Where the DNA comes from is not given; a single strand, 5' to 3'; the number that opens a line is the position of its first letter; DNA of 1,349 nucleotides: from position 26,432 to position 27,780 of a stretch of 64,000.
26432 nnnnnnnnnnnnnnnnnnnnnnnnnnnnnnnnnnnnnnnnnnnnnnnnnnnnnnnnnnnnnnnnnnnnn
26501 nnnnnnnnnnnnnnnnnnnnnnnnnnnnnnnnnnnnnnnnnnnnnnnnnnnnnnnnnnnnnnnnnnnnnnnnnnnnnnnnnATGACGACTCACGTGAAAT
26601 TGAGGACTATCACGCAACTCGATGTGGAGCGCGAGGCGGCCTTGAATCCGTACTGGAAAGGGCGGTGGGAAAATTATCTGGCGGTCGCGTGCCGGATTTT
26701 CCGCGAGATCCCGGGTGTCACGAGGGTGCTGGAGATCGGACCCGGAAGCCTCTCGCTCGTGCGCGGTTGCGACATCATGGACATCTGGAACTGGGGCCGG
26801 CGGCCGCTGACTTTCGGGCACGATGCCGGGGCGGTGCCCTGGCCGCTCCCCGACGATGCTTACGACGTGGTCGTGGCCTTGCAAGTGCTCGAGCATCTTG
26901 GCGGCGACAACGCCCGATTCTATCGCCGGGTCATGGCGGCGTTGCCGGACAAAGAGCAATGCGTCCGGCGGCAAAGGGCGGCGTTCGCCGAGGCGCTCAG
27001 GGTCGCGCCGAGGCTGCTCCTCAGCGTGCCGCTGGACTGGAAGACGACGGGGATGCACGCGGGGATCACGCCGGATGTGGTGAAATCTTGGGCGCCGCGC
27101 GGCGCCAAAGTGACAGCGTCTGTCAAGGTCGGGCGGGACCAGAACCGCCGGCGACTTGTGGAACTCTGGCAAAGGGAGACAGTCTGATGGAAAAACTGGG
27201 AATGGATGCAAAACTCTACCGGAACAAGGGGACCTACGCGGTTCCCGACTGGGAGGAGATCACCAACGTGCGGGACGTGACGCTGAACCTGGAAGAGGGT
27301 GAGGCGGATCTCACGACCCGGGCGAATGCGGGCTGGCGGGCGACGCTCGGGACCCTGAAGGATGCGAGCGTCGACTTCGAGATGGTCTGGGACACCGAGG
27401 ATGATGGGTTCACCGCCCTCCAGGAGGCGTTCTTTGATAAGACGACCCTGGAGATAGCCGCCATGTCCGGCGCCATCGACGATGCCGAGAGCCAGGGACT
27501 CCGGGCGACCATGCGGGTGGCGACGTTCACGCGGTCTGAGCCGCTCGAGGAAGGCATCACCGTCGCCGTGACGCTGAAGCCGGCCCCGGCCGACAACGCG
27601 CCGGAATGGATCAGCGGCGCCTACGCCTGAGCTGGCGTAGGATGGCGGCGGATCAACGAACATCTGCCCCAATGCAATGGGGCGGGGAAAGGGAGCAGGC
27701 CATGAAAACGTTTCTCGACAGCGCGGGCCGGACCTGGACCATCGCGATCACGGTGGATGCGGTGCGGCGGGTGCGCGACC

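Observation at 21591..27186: Glycan-active cassette (LamG lectin, beta-helix tailspike, GT-GT-methyltransferase, second methyltransferase) inserted between head-tail joining genes and the tail-tube gene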

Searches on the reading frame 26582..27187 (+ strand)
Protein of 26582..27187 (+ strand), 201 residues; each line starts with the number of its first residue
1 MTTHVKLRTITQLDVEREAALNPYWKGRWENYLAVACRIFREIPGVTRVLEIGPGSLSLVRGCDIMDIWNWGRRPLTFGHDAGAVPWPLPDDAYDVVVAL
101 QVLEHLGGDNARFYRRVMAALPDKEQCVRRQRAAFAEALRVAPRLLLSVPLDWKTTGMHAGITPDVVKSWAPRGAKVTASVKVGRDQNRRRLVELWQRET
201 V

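Call 3: search_protein_families(library=pfam, proteins=[window:26582-27187:+], max_evalue=0.1)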
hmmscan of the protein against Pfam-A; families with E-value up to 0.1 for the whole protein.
window:26582-27187:+ (201 aa): 3 families
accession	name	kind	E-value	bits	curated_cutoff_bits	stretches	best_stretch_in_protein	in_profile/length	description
PF08242.18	Methyltransf_12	-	0.0063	17.7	30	1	88-121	64-92/98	Methyltransferase domain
PF08241.18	Methyltransf_11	-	0.0081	17.2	21.2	1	87-118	54-84/95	Methyltransferase domain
PF13489.12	Methyltransf_23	-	0.017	15.3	27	1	86-125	74-112/164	Methyltransferase domain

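Call 4: search_protein_families(library=phrogs, proteins=[window:26582-27187:+], max_evalue=0.01)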
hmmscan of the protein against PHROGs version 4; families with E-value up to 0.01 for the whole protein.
window:26582-27187:+ (201 aa): 1 family
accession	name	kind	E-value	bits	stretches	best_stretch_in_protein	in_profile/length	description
phrog_6636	-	other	0.0099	16.3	0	36-110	23-89/177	methyltransferase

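Call 8: search_protein_families(library=ncbifam, proteins=[window:26582-27187:+], max_evalue=0.01)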
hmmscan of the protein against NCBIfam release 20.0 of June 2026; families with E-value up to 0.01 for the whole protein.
window:26582-27187:+ (201 aa): 1 family
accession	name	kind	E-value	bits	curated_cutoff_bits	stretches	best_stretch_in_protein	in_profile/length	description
NF041255.1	mycofact_MftM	equivalog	0.0055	16.1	200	0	81-111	194-222/289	mycofactocin oligosaccharide methyltransferase MftM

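Call 41: search_solved_structures(query=A4, max_evalue=1, show_alignments=1)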
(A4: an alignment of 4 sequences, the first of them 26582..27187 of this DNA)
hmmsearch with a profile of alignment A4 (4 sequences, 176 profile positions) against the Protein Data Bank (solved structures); distinct sequences matched with E-value up to 1: 0.

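Call 76: find_homologous_proteins(query=A4, max_evalue=0.001)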
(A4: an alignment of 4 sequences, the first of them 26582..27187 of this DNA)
Query A4 (4 sequences) (201 aa, profile of the alignment): 236 proteins with E <= 0.001 among 8000 candidates; the best 120 are listed.
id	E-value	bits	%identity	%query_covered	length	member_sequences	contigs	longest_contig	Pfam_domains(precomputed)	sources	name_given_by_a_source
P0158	4.4e-87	309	75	100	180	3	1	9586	-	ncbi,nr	ncbi:MAG TPA: hypothetical protein VMY35_02940 [Phycisphaerae bacterium]|nr:hypothetical protein [Ph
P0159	8.5e-85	301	100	100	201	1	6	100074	-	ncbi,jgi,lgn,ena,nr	ncbi:MAG TPA: hypothetical protein VM219_09040 [Phycisphaerae bacterium]|nr:hypothetical protein [Ph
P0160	1.2e-83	297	40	90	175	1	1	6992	-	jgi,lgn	jgi:hypothetical protein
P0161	6.2e-72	259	35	77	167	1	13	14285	-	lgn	-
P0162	1.2e-49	187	35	82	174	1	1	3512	-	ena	-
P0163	1.8e-45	173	35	89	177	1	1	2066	-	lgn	-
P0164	1.3e-44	170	39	98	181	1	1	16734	-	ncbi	-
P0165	1.9e-42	163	37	82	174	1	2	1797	-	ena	-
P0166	2.8e-42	163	35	97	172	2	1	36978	-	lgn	-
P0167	5.0e-42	162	33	83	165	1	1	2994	-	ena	-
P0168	1.2e-41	161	32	93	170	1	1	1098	-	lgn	-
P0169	1.4e-41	160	43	82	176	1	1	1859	-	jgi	-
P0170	1.4e-41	160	40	96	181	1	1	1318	-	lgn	-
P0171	3.3e-41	159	36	82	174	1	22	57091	-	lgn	-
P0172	4.9e-41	159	37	82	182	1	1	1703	-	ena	-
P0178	2.2e-40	156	35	85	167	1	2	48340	-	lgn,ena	-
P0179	5.7e-40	155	34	96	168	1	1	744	PF08241.19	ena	-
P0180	7.0e-40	155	37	82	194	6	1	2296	PF08241.19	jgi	jgi:hypothetical protein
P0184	1.0e-39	154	37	82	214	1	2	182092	-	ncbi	-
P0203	6.7e-38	148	33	92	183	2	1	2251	PF08241.19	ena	-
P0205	1.0e-37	148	33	74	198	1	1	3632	PF08241.19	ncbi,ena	-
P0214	3.9e-37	146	36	86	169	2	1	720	PF08241.19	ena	-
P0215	5.6e-37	145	36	88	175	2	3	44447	-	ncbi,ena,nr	ncbi:MAG: hypothetical protein GXY83_06705 [Rhodopirellula sp.]|nr:hypothetical protein [Rhodopirell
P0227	1.1e-35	141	36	88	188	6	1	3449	PF08241.19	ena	-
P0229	1.2e-35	141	36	75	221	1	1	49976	PF08241.19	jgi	jgi:hypothetical protein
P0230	2.3e-35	140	33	87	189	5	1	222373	PF08241.19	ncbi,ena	-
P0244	2.9e-34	137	33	82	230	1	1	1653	PF08241.19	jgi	jgi:hypothetical protein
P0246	3.8e-34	136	30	73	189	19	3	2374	PF08241.19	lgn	-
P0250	5.5e-34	136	31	91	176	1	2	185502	PF08241.19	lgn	-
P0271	1.7e-32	131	29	87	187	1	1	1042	PF08241.19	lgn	-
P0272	1.7e-32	131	38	81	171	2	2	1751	PF08241.19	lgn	-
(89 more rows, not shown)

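Call 77: find_encoding_contigs(protein=P0164, flank=7000, max_places=1)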
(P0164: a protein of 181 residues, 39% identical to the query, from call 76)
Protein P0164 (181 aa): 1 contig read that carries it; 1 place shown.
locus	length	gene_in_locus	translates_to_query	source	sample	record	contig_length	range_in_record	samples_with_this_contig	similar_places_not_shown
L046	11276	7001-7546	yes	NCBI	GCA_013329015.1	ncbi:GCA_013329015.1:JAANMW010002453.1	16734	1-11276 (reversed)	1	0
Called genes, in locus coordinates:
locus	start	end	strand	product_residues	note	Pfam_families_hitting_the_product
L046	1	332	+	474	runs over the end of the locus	PF03237:Terminase_6N (faint), PF17289:Terminase_6C (faint)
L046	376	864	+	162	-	-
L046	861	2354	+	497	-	PF05133:SPP1_portal (weak)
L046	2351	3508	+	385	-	PF06152:Phage_min_cap2 (weak)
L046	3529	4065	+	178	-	-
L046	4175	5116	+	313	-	-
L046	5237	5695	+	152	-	-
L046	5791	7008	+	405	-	PF20706:GT4-conflict (weak), PF00534:Glycos_transf_1, PF13692:Glyco_trans_1_4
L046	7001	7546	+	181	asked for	-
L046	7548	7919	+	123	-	-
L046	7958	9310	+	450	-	PF01522:Polysacc_deac_1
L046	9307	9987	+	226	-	-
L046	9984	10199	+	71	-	-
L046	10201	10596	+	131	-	-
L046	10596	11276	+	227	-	?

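Call 78: find_encoding_contigs(protein=P0166, flank=7000, max_places=1)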
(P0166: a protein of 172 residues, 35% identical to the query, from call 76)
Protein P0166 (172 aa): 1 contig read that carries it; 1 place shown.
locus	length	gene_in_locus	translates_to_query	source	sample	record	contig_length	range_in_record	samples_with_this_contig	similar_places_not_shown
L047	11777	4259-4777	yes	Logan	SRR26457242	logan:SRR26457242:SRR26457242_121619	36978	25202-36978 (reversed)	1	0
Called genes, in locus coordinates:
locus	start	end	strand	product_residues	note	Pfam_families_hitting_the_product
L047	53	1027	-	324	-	-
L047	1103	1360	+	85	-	-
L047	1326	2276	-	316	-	-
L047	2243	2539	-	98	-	-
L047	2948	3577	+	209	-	PF13578:Methyltransf_24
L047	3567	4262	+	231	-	PF11316:Rhamno_transf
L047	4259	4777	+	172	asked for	-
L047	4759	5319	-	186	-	-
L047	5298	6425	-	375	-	PF00534:Glycos_transf_1 (faint)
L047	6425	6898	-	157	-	-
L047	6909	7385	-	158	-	-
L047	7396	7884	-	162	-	-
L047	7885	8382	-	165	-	-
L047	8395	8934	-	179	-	-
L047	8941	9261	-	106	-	-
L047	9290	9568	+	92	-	-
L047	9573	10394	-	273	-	-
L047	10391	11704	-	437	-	-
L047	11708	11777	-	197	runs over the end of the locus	-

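Call 79: find_encoding_contigs(protein=P0171, flank=7000, max_places=1)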
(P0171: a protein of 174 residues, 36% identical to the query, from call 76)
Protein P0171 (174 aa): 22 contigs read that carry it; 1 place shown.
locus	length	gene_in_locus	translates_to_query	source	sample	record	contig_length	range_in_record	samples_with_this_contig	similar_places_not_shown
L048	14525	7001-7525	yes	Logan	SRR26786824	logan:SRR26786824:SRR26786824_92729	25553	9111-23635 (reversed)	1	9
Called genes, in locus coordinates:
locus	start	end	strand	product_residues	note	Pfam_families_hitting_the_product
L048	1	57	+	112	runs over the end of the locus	-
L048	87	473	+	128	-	-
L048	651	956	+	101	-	-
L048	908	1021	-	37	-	-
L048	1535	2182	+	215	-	-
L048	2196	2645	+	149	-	PF08241:Methyltransf_11 (faint)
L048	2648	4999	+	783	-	PF00535:Glycos_transf_2 (faint)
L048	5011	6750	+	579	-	PF00535:Glycos_transf_2 (faint), PF23914:TPR_CcmH_CycH (faint), PF13431:TPR_17 (faint)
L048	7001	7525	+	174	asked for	-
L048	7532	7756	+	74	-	-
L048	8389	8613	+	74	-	-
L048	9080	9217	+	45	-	-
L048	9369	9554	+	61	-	-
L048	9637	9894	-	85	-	-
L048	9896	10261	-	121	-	-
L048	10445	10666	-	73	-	-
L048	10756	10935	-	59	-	-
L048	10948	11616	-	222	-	PF02511:Thy1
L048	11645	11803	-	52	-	-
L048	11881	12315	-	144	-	-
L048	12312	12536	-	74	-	-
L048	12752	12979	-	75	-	-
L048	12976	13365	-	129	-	-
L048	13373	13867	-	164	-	-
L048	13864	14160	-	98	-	-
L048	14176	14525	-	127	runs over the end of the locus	-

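Call 104: find_encoding_contigs(protein=P0215, flank=8000, max_places=1)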
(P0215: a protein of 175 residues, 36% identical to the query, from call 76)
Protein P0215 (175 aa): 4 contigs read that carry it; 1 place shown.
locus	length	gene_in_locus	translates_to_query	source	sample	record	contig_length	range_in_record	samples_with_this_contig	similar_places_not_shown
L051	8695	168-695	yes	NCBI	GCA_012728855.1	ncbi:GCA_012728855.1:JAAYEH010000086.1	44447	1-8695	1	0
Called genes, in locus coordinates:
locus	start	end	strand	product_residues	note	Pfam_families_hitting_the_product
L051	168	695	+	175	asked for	-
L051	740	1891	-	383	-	-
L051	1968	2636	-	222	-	PF17836:PglD_N (weak), PF25087:GMPPB_C (faint), PF00132:Hexapep (faint)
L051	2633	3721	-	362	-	PF00155:Aminotran_1_2, PF01041:DegT_DnrJ_EryC1, PF00266:Aminotran_5 (faint), PF01212:Beta_elim_lyase (weak)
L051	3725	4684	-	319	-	PF01073:3Beta_HSD, PF01370:Epimerase, PF02719:Polysacc_synt_2, PF04321:RmlD_sub_bind, PF07993:NAD_binding_4, PF16363:GDP_Man_Dehyd, PF13460:NAD_binding_10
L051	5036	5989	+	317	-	PF01408:GFO_IDH_MocA, PF02894:GFO_IDH_MocA_C, PF22725:GFO_IDH_MocA_C3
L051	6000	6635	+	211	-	PF25084:LbH_EIF2B, PF00132:Hexapep, PF14602:Hexapep_2 (faint), PF25087:GMPPB_C (weak)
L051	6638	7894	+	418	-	PF01041:DegT_DnrJ_EryC1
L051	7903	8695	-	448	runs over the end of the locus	PF13439:Glyco_transf_4, PF13579:Glyco_trans_4_4, PF13692:Glyco_trans_1_4, PF00534:Glycos_transf_1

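Call 105: find_encoding_contigs(protein=P0184, flank=8000, max_places=1)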
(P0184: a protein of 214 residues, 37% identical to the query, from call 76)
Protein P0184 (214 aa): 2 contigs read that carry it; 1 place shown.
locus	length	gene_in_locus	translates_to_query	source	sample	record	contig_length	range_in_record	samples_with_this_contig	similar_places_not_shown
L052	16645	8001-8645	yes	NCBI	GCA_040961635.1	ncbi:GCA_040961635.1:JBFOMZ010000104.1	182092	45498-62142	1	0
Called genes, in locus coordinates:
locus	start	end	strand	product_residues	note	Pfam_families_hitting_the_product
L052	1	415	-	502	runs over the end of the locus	PF03062:MBOAT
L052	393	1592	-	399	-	PF00657:Lipase_GDSL (weak), PF13472:Lipase_GDSL_2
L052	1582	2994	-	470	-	PF13472:Lipase_GDSL_2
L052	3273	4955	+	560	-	PF07690:MFS_1, PF00854:PTR2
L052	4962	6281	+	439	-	PF06050:HGD-D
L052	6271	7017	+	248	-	PF01869:BcrAD_BadFG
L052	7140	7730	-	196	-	-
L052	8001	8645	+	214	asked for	-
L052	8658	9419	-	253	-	PF01209:Ubie_methyltran (weak), PF02353:CMAS (weak), PF05175:MTS, PF13489:Methyltransf_23, PF13847:Methyltransf_31, PF08241:Methyltransf_11, PF08242:Methyltransf_12, PF13649:Methyltransf_25, +2 more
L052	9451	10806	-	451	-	PF28560:PCD-like (faint), PF02687:FtsX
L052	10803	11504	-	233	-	PF00005:ABC_tran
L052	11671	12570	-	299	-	PF07676:PD40 (faint)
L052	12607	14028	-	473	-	PF11918:Peptidase_S41_N, PF03572:Peptidase_S41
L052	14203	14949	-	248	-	PF00072:Response_reg, PF04397:LytTR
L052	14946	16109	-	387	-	PF06580:His_kinase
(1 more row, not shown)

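Call 106: find_encoding_contigs(protein=P0178, flank=8000, max_places=1)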
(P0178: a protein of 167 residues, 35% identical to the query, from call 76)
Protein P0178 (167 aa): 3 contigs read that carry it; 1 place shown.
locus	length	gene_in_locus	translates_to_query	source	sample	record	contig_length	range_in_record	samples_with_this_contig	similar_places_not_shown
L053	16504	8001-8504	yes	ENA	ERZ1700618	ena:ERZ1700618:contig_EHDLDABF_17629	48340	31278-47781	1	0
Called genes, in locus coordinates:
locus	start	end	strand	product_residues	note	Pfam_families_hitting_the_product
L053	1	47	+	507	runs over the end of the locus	-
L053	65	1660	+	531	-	-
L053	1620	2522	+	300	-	PF00248:Aldo_ket_red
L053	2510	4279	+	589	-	PF00664:ABC_membrane, PF00005:ABC_tran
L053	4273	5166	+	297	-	PF13621:Cupin_8 (faint), PF08007:JmjC_2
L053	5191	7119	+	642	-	PF13439:Glyco_transf_4, PF13579:Glyco_trans_4_4, PF20706:GT4-conflict (weak), PF00534:Glycos_transf_1, PF13524:Glyco_trans_1_2 (weak), PF13692:Glyco_trans_1_4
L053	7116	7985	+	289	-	PF04989:RMNT_CmcI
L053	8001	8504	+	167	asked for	-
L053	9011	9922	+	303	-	PF01548:DEDD_Tnp_IS110 (weak), PF02371:Transposase_20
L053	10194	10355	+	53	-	-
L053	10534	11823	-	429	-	PF05598:DUF772, PF01609:DDE_Tnp_1, PF13751:DDE_Tnp_1_6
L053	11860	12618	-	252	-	PF01555:N6_N4_Mtase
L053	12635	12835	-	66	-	-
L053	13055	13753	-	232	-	-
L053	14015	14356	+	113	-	-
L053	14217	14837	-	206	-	-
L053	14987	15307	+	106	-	-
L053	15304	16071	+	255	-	PF01695:IstB_IS21, PF00308:Bac_DnaA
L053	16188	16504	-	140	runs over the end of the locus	-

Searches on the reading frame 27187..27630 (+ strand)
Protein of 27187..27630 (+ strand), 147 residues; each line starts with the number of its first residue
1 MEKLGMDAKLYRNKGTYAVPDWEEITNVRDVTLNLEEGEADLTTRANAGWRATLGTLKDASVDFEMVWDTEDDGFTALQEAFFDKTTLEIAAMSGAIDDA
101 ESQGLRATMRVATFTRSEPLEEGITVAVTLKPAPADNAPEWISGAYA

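Call 3: search_protein_families(library=pfam, proteins=[window:27187-27630:+], max_evalue=0.1)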
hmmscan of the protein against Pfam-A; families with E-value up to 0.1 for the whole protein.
window:27187-27630:+ (147 aa): 1 family
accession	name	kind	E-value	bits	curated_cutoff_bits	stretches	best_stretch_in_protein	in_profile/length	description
PF06199.17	Phage_tail_2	-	9.4e-07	29.4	23.8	1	19-131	18-125/132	Phage tail tube protein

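Call 4: search_protein_families(library=phrogs, proteins=[window:27187-27630:+], max_evalue=0.01)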
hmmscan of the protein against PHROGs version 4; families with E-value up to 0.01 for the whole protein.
window:27187-27630:+ (147 aa): 5 families
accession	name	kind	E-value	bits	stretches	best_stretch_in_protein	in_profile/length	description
phrog_1407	-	tail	1.6e-10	41.9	1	3-130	26-155/258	major tail protein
phrog_41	-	tail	3.5e-06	27.8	1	18-90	31-107/245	major tail protein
phrog_4574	-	tail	0.00038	21.4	1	26-78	25-76/147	major tail protein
phrog_3884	-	tail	0.0007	20.5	1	13-75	21-83/162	major tail protein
phrog_158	-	tail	0.0051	17.3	1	7-90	21-110/376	major tail protein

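Call 37: find_related_loci(query=window:27187-27630:+, collection=viral_contigs, flank=10000)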
Query window:27187-27630:+ (147 aa) in viral_contigs; peptide patterns used: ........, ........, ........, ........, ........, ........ (x = any residue, [..] = any of these).
18 stretches matched a pattern; 15 encode a relative of the query (tblastn E <= 1e-3); 15 distinct loci.
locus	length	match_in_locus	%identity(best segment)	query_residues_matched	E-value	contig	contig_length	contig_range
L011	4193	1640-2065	68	3-144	8e-64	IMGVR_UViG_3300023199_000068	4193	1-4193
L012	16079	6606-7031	68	3-144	3e-63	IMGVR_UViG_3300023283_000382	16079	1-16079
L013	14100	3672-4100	67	3-145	7e-63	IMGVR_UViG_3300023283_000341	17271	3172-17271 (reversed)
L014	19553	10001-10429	66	3-145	9e-62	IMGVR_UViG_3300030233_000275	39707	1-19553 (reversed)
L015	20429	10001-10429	66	3-145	9e-62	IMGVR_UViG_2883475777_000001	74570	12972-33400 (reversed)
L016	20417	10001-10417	55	3-144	1e-45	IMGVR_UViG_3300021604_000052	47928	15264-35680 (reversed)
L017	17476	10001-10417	55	3-144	1e-45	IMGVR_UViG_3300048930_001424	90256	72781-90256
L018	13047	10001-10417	54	3-144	3e-44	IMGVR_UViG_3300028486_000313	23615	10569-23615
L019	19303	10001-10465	48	4-142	1e-38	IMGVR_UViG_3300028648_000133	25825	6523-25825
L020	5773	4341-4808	46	3-142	2e-38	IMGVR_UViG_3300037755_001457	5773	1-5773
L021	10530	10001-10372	55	4-133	8e-38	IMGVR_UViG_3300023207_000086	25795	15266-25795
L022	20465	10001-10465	48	4-142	9e-38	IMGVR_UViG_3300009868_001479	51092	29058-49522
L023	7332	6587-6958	55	4-133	8e-38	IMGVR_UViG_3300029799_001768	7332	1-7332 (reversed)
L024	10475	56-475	49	3-145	7e-37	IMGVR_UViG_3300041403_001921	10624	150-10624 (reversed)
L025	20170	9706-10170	46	4-142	7e-37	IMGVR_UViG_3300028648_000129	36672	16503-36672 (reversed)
